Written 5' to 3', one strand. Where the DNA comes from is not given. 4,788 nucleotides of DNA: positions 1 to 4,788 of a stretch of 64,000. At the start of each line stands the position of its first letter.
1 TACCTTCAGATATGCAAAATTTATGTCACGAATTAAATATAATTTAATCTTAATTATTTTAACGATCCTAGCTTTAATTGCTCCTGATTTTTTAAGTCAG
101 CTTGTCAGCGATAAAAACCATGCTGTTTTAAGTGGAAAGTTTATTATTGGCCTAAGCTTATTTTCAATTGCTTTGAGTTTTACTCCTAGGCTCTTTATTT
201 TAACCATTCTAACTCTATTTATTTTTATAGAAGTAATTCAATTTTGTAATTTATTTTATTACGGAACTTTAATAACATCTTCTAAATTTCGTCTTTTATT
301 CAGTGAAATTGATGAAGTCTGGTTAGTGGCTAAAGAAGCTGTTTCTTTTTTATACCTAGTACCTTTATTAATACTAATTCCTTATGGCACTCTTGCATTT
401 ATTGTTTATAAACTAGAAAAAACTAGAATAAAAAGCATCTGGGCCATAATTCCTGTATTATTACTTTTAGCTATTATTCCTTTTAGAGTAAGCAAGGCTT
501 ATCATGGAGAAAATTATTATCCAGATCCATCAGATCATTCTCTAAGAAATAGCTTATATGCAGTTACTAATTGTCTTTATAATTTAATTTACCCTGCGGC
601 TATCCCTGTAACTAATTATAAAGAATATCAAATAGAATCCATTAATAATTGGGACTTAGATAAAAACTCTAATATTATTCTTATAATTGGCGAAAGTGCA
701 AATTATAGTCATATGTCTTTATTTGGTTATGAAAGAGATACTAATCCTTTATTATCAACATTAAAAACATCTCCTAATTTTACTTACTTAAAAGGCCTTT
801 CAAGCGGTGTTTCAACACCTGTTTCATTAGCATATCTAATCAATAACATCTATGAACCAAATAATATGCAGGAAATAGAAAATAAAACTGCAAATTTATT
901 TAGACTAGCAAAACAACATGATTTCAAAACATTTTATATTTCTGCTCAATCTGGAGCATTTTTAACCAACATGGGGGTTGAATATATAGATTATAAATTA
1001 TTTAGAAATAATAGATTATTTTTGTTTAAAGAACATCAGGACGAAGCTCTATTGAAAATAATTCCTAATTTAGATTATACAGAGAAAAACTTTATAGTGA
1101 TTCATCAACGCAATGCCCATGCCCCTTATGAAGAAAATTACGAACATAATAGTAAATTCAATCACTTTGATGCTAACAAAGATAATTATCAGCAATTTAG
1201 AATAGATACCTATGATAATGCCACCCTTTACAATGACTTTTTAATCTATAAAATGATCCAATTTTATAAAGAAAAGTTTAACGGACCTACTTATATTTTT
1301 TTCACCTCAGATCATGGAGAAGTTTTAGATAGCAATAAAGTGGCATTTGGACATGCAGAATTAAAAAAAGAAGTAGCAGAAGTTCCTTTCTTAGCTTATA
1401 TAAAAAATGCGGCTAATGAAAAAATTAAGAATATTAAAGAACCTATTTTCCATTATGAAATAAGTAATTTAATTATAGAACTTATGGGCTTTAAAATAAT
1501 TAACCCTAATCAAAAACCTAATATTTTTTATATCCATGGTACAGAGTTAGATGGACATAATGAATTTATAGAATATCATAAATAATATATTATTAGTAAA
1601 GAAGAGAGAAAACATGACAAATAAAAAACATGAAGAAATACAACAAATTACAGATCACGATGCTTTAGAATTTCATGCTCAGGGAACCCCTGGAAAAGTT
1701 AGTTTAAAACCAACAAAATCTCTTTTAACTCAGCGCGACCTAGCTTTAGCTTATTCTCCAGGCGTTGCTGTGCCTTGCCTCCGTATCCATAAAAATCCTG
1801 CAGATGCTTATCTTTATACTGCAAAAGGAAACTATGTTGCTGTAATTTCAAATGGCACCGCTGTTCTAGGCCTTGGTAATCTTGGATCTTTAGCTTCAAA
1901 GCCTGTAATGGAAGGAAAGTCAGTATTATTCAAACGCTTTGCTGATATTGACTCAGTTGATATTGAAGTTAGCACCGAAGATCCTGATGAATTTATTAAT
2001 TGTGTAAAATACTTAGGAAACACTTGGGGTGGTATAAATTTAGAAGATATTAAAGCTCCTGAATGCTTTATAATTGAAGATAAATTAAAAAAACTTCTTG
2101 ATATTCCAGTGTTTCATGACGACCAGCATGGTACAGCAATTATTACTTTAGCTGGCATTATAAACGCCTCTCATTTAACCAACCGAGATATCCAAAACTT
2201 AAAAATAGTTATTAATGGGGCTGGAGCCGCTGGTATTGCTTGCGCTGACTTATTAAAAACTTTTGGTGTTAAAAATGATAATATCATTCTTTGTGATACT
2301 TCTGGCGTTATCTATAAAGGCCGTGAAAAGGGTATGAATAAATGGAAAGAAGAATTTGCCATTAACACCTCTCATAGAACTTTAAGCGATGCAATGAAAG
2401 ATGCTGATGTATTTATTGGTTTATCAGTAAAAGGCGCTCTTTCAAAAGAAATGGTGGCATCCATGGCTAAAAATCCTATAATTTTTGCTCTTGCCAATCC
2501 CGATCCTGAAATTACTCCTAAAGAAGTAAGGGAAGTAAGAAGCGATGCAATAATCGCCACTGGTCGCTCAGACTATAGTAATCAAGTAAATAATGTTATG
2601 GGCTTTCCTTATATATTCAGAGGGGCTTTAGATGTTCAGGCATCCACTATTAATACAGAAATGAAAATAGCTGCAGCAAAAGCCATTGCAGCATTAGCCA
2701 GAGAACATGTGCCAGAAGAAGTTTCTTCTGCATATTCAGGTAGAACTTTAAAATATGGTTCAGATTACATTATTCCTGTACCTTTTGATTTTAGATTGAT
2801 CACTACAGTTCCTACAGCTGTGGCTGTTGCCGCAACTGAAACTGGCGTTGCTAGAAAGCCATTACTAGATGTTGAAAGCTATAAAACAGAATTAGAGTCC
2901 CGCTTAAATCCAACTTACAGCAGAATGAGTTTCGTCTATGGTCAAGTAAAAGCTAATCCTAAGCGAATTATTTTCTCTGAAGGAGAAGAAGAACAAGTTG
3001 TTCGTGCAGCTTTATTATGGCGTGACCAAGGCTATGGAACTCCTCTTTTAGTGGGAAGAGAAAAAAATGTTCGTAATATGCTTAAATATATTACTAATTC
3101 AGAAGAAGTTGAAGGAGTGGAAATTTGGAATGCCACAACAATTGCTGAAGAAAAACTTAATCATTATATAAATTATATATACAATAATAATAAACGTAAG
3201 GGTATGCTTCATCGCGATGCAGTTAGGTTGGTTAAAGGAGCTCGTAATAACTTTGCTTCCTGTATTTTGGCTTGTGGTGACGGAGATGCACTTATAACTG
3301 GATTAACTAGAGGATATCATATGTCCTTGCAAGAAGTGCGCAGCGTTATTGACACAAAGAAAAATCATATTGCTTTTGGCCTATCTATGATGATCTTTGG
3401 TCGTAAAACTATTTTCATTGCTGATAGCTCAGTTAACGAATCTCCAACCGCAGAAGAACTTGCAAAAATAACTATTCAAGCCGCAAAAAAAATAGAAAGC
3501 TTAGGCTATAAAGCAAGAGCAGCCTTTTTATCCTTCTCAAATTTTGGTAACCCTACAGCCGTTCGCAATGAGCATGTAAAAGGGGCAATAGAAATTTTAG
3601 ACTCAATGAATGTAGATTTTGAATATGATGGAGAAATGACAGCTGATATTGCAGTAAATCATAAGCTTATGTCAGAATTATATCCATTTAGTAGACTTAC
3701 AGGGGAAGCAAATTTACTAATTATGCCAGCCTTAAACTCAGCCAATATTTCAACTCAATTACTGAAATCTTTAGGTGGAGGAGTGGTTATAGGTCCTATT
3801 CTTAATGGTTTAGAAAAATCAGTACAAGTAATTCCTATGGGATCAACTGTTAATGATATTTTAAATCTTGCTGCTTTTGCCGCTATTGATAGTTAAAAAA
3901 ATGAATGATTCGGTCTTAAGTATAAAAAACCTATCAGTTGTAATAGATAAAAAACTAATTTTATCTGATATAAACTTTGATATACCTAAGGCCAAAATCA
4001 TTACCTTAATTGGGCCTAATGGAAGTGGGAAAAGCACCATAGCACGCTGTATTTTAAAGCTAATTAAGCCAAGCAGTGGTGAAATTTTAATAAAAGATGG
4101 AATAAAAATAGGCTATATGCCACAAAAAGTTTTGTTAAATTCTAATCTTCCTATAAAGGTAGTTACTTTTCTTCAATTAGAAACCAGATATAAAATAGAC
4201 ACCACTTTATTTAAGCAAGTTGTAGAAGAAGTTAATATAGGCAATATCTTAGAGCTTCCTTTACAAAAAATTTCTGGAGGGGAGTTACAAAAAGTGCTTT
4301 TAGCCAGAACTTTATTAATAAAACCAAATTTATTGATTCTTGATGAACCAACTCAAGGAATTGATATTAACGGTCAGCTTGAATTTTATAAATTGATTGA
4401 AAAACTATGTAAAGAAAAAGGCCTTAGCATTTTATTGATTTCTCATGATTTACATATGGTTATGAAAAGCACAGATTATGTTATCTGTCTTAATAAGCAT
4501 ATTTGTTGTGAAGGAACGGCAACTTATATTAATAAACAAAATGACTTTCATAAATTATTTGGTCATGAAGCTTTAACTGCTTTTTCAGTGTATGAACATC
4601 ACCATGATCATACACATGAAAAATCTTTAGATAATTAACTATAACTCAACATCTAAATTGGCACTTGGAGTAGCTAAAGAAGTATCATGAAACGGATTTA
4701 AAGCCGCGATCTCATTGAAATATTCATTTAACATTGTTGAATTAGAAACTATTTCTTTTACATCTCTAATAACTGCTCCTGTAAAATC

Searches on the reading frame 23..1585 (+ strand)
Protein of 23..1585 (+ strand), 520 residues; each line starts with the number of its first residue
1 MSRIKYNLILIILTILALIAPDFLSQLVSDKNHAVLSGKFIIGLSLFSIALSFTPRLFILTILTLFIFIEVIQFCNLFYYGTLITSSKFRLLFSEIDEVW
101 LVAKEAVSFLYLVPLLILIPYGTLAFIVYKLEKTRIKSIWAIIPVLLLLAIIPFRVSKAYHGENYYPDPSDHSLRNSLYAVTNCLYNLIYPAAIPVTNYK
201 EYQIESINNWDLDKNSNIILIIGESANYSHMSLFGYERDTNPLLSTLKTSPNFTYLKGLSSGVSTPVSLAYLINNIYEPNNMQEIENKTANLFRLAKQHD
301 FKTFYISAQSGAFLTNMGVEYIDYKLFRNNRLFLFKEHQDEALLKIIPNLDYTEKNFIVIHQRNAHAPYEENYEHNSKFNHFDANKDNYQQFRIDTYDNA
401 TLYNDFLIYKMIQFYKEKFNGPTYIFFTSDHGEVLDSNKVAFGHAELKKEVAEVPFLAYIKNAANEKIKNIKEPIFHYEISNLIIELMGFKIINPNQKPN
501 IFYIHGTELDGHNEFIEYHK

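Call 49: search_protein_families(library=pfam, proteins=[window:23-1585:+], max_evalue=0.00001)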
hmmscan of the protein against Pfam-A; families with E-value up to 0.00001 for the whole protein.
window:23-1585:+ (520 aa): 1 family
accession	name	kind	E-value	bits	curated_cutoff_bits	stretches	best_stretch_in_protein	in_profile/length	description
PF00884.28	Sulfatase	-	3.1e-31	109.3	25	1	216-489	1-300/301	Sulfatase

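Call 54: search_protein_families(library=ncbifam, proteins=[window:23-1585:+], max_evalue=0.001)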
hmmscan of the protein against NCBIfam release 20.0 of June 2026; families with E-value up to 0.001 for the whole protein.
window:23-1585:+ (520 aa): 18 families
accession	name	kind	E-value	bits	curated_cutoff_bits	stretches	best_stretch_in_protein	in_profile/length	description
NF028537.1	P_eth_NH2_trans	domain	3.5e-26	91.8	500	1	45-467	52-487/527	phosphoethanolamine--lipid A transferase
NF012179.0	CptA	domain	1.7e-24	86.5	900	1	207-466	216-489/556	phosphoethanolamine transferase CptA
NF007933.0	PRK10649.1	subfamily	1.7e-24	86.3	404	1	212-462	233-497/577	phosphoethanolamine transferase CptA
NF007160.0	PRK09598.1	equivalog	2.5e-20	72.3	561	1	198-486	203-499/523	phosphoethanolamine--lipid A transferase EptA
NF008593.0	PRK11560.1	equivalog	5.6e-20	71.1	493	1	215-458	247-494/563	kdo(2)-lipid A phosphoethanolamine 7''-transferase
NF008619.0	PRK11598.1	equivalog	3.7e-16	58.7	660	1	213-441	233-466/546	phosphoethanolamine transferase EptA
NF000465.1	polymyxin_MCR1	exception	1.3e-14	54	1100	1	199-442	221-477/541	MCR-1 family phosphoethanolamine--lipid A transferase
NF033670.1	polymyxin_MCR6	exception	1.7e-13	50.2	1235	1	209-442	229-475/538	MCR-6 family phosphoethanolamine--lipid A transferase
NF012159.0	polymyxin_MCR2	exception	2.2e-13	49.8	1200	1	214-459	234-495/538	MCR-2 family phosphoethanolamine--lipid A transferase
NF033409.0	poly_MCR3_broad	equivalog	5.6e-12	45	1075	1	21-437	29-453/535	MCR-3-related phosphoethanolamine--lipid A transferase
NF033408.5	polymyxin_MCR3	exception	9.8e-11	40.9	1225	1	46-437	58-457/540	MCR-3 family phosphoethanolamine--lipid A transferase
NF033671.1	polymyxin_MCR7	exception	4.5e-10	38.7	1250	1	4-437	8-455/539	MCR-7 family phosphoethanolamine--lipid A transferase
NF033463.1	polymyxin_MCR5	exception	1.7e-08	33.6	1250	1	217-438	241-466/547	MCR-5 family phosphoethanolamine--lipid A transferase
NF053859.1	polymyxin_MCR13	exception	2.2e-08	33.4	1250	1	22-439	34-459/541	MCR-13 family phosphoethanolamine--lipid A transferase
NF047438.1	polymyxin_MCR12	exception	3.6e-08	32.2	1200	1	216-442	237-469/548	MCR-12 family phosphoethanolamine--lipid A transferase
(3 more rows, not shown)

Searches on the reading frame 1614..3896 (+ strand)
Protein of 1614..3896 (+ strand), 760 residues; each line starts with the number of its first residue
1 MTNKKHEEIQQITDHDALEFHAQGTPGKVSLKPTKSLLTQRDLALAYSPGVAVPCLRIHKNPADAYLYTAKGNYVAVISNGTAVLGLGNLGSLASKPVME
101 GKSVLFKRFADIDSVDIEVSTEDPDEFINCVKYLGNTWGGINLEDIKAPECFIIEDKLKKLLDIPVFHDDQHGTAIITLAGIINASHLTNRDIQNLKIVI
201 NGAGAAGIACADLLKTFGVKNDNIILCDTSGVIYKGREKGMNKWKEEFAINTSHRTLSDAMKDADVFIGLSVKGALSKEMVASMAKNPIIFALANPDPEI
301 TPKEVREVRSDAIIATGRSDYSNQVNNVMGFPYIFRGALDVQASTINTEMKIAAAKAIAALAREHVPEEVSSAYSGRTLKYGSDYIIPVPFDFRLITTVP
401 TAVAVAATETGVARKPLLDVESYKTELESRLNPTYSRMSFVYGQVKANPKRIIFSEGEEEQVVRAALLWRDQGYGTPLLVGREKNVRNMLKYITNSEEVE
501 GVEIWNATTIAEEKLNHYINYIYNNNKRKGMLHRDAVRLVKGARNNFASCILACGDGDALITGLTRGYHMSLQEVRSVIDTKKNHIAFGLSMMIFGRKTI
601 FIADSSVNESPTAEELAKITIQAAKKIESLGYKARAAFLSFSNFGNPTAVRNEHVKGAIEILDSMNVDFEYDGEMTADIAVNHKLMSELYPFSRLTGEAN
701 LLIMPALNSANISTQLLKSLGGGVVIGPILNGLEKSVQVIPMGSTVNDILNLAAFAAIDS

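Call 49: search_protein_families(library=pfam, proteins=[window:1614-3896:+], max_evalue=0.00001)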
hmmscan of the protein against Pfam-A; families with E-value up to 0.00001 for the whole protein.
window:1614-3896:+ (760 aa): 3 families
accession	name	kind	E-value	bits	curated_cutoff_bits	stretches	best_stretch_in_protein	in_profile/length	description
PF01515.24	PTA_PTB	-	1.2e-76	258.6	24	1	441-757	6-319/319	Phosphate acetyl/butaryl transferase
PF00390.24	malic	-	2.1e-26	93.3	23.1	1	30-159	5-182/182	Malic enzyme, N-terminal domain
PF03949.21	Malic_M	-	8.7e-23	81.4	23.5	1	173-368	3-231/258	Malic enzyme, NAD binding domain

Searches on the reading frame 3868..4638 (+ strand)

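Call 49: search_protein_families(library=pfam, proteins=[window:3868-4638:+], max_evalue=0.00001)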
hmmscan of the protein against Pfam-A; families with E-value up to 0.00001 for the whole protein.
window:3868-4638:+ (256 aa): 2 families
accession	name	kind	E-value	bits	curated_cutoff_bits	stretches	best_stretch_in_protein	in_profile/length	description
PF00005.33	ABC_tran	-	2.9e-26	93.2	25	1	32-163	1-137/137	ABC transporter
PF13304.12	AAA_21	-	7.3e-10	39.8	27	0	105-196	220-301/304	AAA domain, putative AbiEii toxin, Type IV TA system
